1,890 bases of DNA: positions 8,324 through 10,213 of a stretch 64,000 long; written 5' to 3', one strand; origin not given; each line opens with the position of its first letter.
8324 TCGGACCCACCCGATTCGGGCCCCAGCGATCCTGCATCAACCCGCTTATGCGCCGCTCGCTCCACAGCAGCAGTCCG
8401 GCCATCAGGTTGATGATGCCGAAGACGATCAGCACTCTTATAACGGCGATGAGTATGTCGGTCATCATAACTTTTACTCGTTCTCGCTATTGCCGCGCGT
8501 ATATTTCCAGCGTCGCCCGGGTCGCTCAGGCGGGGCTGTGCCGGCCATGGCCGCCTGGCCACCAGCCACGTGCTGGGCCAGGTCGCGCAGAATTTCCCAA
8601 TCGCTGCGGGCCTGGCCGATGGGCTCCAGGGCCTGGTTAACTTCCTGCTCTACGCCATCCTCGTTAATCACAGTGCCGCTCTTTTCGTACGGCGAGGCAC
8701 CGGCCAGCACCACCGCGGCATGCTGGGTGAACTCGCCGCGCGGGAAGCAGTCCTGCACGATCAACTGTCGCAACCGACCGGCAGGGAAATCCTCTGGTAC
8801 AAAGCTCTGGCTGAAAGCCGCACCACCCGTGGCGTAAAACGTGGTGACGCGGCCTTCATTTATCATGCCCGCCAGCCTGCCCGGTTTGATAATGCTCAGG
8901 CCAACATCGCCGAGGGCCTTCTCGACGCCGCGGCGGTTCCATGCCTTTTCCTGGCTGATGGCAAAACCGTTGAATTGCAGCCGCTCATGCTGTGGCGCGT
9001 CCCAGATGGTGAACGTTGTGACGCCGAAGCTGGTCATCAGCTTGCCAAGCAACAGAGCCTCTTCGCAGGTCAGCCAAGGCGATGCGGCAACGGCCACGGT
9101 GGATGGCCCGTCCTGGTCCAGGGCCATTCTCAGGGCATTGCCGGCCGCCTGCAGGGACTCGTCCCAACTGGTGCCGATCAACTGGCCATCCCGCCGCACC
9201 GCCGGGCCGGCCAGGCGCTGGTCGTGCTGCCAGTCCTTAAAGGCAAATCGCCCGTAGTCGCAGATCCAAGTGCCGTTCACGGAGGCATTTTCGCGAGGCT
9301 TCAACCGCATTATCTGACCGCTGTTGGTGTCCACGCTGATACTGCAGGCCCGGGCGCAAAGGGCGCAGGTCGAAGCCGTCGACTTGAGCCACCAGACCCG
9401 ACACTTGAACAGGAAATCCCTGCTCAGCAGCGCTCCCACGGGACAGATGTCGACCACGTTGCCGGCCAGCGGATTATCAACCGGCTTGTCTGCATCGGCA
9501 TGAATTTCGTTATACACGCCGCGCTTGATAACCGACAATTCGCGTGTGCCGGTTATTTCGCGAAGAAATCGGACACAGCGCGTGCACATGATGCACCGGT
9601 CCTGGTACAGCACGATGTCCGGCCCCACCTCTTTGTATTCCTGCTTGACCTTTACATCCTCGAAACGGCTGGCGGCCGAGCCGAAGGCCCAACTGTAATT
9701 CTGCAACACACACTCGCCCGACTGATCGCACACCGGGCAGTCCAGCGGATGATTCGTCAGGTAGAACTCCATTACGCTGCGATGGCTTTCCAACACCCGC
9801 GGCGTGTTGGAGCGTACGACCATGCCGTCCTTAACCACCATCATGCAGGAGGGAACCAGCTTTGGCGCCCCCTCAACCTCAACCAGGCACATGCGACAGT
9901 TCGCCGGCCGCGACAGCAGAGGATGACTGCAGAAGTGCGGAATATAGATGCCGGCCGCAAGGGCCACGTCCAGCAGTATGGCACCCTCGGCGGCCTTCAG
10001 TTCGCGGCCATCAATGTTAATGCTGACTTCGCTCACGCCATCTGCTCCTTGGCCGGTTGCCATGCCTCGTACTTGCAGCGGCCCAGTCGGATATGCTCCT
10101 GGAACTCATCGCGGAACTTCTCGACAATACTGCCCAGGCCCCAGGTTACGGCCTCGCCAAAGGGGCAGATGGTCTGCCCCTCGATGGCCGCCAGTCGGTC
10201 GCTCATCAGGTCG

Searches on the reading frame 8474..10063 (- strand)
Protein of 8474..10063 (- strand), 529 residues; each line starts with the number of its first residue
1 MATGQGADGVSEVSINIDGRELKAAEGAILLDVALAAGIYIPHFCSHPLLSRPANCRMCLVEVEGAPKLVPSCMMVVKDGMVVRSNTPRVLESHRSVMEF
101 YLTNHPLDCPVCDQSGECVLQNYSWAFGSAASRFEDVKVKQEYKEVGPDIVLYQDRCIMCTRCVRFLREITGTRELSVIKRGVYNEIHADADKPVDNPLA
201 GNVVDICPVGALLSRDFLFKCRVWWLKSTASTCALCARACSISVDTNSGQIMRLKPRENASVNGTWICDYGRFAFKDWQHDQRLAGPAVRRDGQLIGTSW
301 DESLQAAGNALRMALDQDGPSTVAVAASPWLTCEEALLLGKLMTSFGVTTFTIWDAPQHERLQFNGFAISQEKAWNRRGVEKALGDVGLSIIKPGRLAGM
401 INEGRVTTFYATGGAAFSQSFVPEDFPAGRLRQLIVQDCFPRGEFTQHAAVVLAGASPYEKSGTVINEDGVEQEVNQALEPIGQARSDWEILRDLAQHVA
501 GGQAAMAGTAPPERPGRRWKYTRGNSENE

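Call 64: search_protein_families(library=ncbifam, proteins=[window:8474-10063:-], max_evalue=0.000001)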
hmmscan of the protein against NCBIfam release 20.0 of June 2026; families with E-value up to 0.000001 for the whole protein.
window:8474-10063:- (529 aa): 13 families
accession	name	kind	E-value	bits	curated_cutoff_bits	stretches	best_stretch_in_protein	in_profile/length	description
TIGR01973.1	NuoG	equivalog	4.8e-129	431.9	470.05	2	15-356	1-339/606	NADH-quinone oxidoreductase subunit NuoG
NF005895.0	PRK07860.1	equivalog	1.4e-97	327.6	802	1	10-340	15-344/811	NADH-quinone oxidoreductase subunit G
NF006305.0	PRK08493.1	equivalog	1.7e-54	185.2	591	1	13-276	2-288/819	NADH-quinone oxidoreductase subunit G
NF040763.1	FeFe_hydrog_A6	exception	2.6e-46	158.2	765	1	13-218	1-211/571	NADH-dependent [FeFe] hydrogenase, group A6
NF005745.0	PRK07569.1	equivalog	3.8e-43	147.6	333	1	13-215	4-210/238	bidirectional hydrogenase complex protein HoxU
NF040762.1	Hydr_FeFe_Clost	exception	4.5e-28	98.2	900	1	14-217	2-209/572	ferredoxin hydrogenase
TIGR01591.1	Fdh-alpha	equivalog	7.5e-27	93.7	666.25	2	232-344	2-114/672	formate dehydrogenase subunit alpha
NF009454.0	PRK12814.1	equivalog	1.6e-21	76.4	916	1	11-109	2-100/657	putative NADPH-dependent glutamate synthase small subunit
NF047855.1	AssmNtatRedNasC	equivalog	1.5e-17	63.2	1100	1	228-343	20-137/708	assimilatory nitrate reductase catalytic subunit NasC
NF041323.1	Nitr_red_NasA_Halo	equivalog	4.6e-15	55.2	1000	1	251-347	20-115/673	assimilatory nitrate reductase NasA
NF010055.0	PRK13532.1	equivalog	1.4e-11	43.4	904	1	229-345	43-166/830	nitrate reductase catalytic subunit NapA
TIGR01706.1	NAPA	equivalog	5e-11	41.6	930.55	1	229-344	43-165/830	periplasmic nitrate reductase subunit alpha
NF012032.0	PRK15488.1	equivalog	4.9e-10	38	694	1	227-348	42-164/759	thiosulfate reductase PhsA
